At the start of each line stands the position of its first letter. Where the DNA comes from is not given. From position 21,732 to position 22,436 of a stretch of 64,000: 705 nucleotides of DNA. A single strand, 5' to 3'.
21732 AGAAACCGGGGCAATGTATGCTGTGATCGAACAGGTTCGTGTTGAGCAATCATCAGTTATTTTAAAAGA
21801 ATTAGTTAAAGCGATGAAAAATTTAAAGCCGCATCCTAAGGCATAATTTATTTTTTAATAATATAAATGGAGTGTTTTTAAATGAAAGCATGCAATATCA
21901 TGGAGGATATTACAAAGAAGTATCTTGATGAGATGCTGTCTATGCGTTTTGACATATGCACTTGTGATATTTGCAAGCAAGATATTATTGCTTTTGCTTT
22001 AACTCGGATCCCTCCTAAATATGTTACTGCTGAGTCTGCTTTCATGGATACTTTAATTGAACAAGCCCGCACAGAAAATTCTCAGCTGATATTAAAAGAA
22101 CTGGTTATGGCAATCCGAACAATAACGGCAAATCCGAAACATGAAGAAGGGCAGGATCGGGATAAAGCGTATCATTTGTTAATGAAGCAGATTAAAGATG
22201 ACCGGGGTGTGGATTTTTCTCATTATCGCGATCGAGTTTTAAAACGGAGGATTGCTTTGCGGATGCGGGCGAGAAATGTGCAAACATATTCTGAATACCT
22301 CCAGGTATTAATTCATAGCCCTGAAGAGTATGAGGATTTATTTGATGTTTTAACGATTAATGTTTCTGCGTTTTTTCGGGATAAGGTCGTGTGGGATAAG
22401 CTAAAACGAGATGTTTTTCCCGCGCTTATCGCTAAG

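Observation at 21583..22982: Tandem ComFB-like domains: one standalone, one fused to the N-terminus of CheR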

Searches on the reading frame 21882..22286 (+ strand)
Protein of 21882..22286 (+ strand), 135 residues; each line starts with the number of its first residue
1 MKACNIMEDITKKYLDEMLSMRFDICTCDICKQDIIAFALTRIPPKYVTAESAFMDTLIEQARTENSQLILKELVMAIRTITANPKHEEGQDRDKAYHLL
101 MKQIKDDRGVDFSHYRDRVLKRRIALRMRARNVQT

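Call 32: find_related_loci(query=A2, collection=metagenome_contigs, flank=10000)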
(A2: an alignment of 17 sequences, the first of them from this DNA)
Query A2 (135 aa) in metagenome_contigs; peptide patterns used: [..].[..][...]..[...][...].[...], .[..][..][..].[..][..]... (x = any residue, [..] = any of these).
185 stretches matched a pattern; 62 encode a relative of the query (tblastn E <= 1e-3); 62 distinct loci.
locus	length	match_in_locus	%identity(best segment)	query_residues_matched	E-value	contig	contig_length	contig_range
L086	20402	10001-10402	86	1-135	2e-77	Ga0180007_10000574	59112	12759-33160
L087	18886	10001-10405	68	1-135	1e-62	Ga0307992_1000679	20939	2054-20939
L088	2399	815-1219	65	1-135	2e-59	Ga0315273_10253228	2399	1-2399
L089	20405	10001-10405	62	1-135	1e-56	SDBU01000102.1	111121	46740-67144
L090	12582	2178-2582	63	1-135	1e-55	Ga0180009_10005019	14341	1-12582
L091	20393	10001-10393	49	5-135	2e-45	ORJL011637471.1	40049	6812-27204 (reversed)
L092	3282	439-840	47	2-135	3e-43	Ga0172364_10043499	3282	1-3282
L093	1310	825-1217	47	5-135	7e-44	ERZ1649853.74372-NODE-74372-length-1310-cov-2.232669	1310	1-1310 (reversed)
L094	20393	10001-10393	50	5-135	4e-43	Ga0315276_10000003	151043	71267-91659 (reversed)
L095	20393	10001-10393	47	5-135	5e-42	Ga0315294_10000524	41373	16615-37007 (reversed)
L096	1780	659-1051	47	5-135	2e-42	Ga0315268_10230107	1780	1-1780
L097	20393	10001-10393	47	5-135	4e-42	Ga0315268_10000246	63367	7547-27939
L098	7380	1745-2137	49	5-135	5e-42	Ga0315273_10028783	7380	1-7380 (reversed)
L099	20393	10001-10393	47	5-135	2e-41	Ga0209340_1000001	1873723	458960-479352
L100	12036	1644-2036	47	5-135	2e-41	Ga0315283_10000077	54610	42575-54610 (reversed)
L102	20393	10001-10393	47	5-135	2e-41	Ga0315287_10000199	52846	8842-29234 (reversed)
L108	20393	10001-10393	43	5-135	2e-38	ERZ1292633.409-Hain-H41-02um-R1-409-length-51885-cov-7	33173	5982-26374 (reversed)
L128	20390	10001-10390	36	5-135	3e-27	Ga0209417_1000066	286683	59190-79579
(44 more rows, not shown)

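Call 43: search_protein_families(library=pfam, proteins=[L108:1017-1523:-, L108:2172-3230:-, L108:3721-4155:-, L108:4216-4479:-, L108:4480-6648:-, L108:11071-13176:-, L108:13178-14212:-, L108:14182-14670:-, L108:14670-16172:-, L108:16955-17599:-], max_evalue=0.0001)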
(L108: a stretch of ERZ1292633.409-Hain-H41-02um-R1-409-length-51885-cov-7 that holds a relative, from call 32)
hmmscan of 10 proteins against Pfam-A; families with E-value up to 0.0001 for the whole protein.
L108:1017-1523:- (168 aa): 1 family
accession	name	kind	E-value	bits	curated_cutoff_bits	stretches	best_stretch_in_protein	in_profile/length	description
PF01584.24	CheW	-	3.4e-37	127.6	23.5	1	9-145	1-136/138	CheW-like domain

L108:2172-3230:- (352 aa): 2 families
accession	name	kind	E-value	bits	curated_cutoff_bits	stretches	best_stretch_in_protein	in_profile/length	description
PF01339.22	CheB_methylest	-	8.7e-53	179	24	1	163-347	1-174/174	CheB methylesterase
PF00072.30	Response_reg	-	8.3e-23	81.1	30.2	1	6-114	1-106/111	Response regulator receiver domain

L108:3721-4155:- (144 aa): 1 family
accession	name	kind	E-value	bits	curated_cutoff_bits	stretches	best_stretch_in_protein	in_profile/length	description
PF00072.30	Response_reg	-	1.8e-30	105.8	30.2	1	25-139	1-111/111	Response regulator receiver domain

L108:4216-4479:- (87 aa): 1 family
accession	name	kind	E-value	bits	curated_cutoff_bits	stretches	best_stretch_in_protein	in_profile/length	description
PF10719.14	ComFB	-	3.3e-24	85.2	25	1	5-85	2-83/83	Late competence development protein ComFB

L108:4480-6648:- (722 aa): 4 families
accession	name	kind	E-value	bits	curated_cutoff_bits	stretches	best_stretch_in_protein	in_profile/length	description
PF14450.12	FtsA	-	6.1e-10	40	31.8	1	211-353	1-107/127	Cell division protein FtsA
PF06723.19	MreB_Mbl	-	2.7e-08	33.5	27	1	177-350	114-301/327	MreB/Mbl protein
PF11104.14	PilM_2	-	1.7e-06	27.6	27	0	173-263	139-235/340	Type IV pilus assembly protein PilM;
PF08841.16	DDR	-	5.9e-05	22.7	24.6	0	208-264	133-190/328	Diol dehydratase reactivase ATPase-like domain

L108:11071-13176:- (701 aa): 4 families
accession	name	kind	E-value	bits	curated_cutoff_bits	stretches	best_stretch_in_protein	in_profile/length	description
PF03483.22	B3_4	-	6.8e-57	192.3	29.3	1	103-297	2-174/174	B3/4 domain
PF17759.6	tRNA_synthFbeta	-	3.2e-39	135.1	22.4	1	388-591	2-214/214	Phenylalanyl tRNA synthetase beta chain CLM domain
PF03147.19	FDX-ACB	-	1.6e-23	83.3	31.1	1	610-701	3-94/94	Ferredoxin-fold anticodon binding domain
PF03484.21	B5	-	2.9e-20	72.7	28.6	1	320-384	3-67/67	tRNA synthetase B5 domain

L108:13178-14212:- (344 aa): 2 families
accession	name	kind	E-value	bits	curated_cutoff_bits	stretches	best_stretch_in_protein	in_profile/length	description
PF01409.25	tRNA-synt_2d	-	7.8e-100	333.8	19.8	1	90-344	3-246/246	tRNA synthetases class II core domain (F)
PF02912.23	Phe_tRNA-synt_N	-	9.1e-14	51.6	22.3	1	19-73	2-56/69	Aminoacyl tRNA synthetase class II, N-terminal domain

L108:14182-14670:- (162 aa): 0 families

L108:14670-16172:- (500 aa): 1 family
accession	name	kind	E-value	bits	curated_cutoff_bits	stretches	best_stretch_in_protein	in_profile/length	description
PF02386.22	TrkH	-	8.1e-44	150.4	27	1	55-490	14-490/502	Cation transport protein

L108:16955-17599:- (214 aa): 6 families
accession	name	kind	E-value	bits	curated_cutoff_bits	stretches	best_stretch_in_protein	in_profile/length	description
PF02254.24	TrkA_N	-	2.1e-27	96.2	23.8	1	3-116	1-113/116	TrkA-N domain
PF02080.26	TrkA_C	-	5.8e-10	39.4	27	1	149-212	3-70/71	TrkA-C domain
PF01494.25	FAD_binding_3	-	1.5e-06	28.1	22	1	2-67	3-62/349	FAD binding domain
PF03435.24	Sacchrp_dh_NADP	-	3.4e-05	24.6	25.1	1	3-47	1-47/129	Saccharopine dehydrogenase NADP binding domain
PF02737.24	3HCDH_N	-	5.3e-05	23.6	22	1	3-44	2-43/180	3-hydroxyacyl-CoA dehydrogenase, NAD binding domain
PF02558.23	ApbA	-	6.5e-05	23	22.2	1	3-52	1-47/150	Ketopantoate reductase PanE/ApbA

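Call 68: search_solved_structures(query=A2, max_evalue=1, show_alignments=2)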
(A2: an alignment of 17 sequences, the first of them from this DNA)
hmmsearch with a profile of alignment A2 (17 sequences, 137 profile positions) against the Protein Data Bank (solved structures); distinct sequences matched with E-value up to 1: 8.
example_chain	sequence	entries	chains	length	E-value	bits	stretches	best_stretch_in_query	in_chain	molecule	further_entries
4wai_A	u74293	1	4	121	2e-09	40.6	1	5-99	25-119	ComF operon protein 2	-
8hja_A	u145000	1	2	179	0.0012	21.8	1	3-77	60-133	c-di-GMP receptor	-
4b1z_M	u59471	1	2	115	0.15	15.1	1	31-91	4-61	PHOSPHATASE AND ACTIN REGULATOR 1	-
1xpa_A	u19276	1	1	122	0.21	14.6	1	8-35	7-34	XPA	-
1d4u_A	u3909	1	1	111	0.33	14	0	8-35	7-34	NUCLEOTIDE EXCISION REPAIR PROTEIN XPA (XPA-MBD)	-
3uau_A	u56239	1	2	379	0.38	13.7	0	47-91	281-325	Surface-exposed lipoprotein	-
6j44_A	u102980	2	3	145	0.41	13.7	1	8-35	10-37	DNA repair protein complementing XP-A cells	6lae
28ke_N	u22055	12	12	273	0.7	12.9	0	8-35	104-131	DNA repair protein complementing XP-A cells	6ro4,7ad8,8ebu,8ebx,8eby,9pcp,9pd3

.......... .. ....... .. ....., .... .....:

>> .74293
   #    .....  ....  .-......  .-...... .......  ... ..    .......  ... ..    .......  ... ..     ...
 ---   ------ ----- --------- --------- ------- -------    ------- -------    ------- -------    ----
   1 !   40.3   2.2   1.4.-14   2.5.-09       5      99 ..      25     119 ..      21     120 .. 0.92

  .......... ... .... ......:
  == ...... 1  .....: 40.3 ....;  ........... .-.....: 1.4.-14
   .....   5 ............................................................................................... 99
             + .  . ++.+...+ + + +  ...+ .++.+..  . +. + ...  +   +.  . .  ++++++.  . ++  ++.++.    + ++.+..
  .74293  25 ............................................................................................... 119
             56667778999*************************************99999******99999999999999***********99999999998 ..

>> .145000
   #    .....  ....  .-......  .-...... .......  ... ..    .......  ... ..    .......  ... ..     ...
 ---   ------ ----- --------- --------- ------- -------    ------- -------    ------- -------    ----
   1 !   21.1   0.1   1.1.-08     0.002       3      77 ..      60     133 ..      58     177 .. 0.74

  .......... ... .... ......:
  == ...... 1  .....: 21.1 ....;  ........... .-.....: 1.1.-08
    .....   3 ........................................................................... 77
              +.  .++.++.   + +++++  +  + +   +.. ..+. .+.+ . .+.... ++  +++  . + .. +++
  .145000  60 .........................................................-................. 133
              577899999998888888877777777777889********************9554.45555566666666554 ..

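Call 74: search_protein_representatives(protein=window:21882-22286:+)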
Query: 135 residues. Proteins with E-value up to 0.001 (for the whole library): 784; up to 1e-10: 28; up to 1e-30: 3. The best 150 are listed.
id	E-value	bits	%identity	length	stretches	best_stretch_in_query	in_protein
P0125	3.2e-61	221.1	77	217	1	2-135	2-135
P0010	1.2e-54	199.8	69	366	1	1-134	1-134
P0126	5.9e-46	171.8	60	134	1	1-131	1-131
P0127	8.5e-28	113.2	43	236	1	2-135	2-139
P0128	4.6e-24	101.1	38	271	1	2-134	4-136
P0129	1.7e-21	92.9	35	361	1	3-134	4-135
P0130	1.7e-21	92.8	38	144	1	3-113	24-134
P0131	4.4e-21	91.5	40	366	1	4-133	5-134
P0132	5.6e-21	91.2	38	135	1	2-126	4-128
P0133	6.6e-21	90.9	62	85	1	1-65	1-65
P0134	8.4e-20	87.4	34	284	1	5-132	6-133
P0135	1.1e-19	87.0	34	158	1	3-133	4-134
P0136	1.7e-19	86.4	35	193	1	4-133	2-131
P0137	5.4e-19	84.8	34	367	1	4-133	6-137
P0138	8.1e-19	84.2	47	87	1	1-87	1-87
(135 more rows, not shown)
